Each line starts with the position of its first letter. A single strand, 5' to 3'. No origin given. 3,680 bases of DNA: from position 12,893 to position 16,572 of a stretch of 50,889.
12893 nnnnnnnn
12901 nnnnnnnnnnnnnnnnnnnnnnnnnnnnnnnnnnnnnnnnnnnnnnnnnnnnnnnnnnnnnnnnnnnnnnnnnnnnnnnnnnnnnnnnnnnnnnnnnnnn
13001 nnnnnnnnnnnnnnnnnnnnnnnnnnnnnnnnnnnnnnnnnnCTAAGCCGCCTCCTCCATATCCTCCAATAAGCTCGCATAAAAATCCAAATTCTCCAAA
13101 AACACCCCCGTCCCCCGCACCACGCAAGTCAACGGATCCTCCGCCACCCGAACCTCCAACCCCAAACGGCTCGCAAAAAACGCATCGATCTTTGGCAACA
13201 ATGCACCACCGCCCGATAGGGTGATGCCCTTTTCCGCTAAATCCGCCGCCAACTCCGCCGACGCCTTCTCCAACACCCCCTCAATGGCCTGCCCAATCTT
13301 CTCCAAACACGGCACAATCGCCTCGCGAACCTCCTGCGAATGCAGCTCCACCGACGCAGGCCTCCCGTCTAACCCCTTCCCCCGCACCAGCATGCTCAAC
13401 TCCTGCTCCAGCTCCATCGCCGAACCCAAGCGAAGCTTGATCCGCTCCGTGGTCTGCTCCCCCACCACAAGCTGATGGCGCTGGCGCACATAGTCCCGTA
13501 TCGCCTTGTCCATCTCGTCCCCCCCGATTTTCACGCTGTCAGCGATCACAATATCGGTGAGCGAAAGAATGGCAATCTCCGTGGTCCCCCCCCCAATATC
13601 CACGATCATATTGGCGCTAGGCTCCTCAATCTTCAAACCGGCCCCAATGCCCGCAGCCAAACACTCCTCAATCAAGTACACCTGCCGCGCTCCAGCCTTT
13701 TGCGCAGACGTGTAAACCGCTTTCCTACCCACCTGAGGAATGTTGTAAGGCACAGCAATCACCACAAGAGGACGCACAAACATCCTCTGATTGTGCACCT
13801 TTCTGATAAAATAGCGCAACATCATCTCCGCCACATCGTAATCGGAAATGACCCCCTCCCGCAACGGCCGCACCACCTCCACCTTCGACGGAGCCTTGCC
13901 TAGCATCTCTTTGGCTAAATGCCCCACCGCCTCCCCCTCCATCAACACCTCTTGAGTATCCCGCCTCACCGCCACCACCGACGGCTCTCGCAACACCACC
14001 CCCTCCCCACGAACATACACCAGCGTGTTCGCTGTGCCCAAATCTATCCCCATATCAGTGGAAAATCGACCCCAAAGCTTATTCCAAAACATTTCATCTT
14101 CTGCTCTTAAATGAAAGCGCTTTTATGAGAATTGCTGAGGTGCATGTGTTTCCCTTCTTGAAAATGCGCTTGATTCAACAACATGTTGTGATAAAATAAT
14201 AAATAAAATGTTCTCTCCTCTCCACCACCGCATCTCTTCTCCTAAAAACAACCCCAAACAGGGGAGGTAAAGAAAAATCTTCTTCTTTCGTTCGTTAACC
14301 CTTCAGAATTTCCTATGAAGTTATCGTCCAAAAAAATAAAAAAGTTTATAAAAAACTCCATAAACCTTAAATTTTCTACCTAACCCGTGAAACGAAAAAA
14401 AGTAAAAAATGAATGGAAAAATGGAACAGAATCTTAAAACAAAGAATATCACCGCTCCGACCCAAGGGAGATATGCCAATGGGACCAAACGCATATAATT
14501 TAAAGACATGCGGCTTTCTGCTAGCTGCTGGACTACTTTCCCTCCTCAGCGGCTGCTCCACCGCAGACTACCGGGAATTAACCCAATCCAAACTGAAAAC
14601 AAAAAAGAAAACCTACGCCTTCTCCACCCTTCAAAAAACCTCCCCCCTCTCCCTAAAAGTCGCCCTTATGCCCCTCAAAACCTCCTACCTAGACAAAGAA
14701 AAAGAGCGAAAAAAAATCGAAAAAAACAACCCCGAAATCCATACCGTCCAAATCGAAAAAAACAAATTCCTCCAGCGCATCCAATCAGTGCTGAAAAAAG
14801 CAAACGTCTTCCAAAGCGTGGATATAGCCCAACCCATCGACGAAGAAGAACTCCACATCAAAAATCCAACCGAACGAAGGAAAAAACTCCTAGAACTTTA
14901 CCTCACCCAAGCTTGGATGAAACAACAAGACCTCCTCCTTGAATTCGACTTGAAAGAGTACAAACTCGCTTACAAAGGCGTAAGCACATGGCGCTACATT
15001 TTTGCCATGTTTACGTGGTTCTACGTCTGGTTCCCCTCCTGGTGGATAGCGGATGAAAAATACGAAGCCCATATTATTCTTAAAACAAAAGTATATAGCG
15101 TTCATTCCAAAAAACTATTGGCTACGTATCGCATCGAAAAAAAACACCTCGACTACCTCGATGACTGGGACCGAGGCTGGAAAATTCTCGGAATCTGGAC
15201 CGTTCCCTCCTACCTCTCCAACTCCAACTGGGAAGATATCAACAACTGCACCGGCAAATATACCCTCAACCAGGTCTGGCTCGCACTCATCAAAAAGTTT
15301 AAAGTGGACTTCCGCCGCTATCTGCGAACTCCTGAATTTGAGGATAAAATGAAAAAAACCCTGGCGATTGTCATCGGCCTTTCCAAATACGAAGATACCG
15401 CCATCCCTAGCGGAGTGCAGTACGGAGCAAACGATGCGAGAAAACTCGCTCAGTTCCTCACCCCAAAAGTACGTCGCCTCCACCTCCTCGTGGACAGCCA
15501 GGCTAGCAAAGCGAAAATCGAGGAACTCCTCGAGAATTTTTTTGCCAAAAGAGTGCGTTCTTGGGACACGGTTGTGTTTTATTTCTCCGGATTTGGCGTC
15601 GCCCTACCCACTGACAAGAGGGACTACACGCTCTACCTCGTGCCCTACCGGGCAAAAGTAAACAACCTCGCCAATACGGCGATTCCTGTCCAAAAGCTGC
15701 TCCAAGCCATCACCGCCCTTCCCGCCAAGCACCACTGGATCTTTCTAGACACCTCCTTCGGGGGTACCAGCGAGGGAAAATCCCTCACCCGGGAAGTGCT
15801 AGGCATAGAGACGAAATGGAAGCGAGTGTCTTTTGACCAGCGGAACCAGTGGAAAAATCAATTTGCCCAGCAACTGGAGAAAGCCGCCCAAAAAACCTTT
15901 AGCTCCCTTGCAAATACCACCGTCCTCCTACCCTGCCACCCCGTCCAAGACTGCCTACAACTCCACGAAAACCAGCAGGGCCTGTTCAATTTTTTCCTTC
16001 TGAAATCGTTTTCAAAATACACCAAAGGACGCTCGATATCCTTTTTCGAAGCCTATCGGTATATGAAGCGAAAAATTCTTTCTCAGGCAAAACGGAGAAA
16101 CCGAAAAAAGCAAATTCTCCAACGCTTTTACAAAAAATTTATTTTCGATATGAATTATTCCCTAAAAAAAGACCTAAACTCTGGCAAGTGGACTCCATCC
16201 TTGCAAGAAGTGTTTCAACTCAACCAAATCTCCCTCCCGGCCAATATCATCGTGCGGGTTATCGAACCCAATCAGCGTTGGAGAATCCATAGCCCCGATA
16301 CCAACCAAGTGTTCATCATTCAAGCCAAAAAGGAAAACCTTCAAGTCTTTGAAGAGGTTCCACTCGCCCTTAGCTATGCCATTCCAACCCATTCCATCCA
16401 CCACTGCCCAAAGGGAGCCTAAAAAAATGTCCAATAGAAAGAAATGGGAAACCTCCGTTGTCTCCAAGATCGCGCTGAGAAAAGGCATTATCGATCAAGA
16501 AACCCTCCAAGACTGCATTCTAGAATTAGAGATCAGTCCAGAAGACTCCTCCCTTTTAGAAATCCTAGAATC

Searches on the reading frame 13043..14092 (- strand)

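Call 13: search_protein_families(library=pfam, proteins=[window:13043-14092:-], max_evalue=0.001)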
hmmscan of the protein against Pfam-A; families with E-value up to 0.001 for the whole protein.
window:13043-14092:- (349 aa): 5 families
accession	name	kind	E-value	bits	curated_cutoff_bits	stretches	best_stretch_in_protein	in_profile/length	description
PF06723.19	MreB_Mbl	-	1.1e-124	416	27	1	12-336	2-323/327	MreB/Mbl protein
PF00012.26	HSP70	-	6.5e-14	51.5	20.6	1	109-328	135-368/599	Hsp70 protein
PF14450.12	FtsA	-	2.9e-10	41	31.8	1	163-319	2-112/127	Cell division protein FtsA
PF00022.25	Actin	-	1e-07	31.4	27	1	37-209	31-194/410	Actin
PF25229.1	Salactin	-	1.8e-05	24.4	27.1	1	12-314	2-307/335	Salactin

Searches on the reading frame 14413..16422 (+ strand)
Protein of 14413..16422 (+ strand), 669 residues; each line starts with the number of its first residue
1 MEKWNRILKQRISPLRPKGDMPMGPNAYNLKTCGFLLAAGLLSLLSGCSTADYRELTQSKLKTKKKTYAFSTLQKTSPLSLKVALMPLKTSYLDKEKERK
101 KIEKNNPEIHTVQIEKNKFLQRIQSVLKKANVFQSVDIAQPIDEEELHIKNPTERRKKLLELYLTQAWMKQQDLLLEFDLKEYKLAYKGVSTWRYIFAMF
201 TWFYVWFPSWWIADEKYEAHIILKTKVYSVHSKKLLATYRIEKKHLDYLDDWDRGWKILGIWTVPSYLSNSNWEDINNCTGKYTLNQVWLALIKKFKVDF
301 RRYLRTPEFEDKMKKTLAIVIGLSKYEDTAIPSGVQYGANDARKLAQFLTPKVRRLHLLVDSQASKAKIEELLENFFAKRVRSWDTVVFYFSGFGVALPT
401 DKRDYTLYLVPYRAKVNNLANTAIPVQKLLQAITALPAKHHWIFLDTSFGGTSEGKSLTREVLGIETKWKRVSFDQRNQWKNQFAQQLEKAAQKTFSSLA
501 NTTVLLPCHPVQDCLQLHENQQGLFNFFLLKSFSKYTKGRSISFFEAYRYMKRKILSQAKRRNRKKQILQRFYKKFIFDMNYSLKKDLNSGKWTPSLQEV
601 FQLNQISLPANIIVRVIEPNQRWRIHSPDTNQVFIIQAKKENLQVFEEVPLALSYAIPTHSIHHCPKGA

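Call 59: search_protein_families(library=pfam, proteins=[window:14413-16422:+], max_evalue=0.1)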
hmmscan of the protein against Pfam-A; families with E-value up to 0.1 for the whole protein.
window:14413-16422:+ (669 aa): 1 family
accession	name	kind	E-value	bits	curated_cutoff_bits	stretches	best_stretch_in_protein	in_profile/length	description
PF00656.27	Peptidase_C14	-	8.6e-13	48.9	21.4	1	316-568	2-220/233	Caspase domain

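Call 60: search_protein_families(library=padloc, proteins=[window:14413-16422:+], max_evalue=0.01)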
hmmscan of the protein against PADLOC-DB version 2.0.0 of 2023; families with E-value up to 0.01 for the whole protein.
window:14413-16422:+ (669 aa): 1 family
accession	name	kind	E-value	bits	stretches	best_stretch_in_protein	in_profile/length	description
PDLC02987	caspase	-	6.9e-09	33.4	1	316-447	3-124/453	-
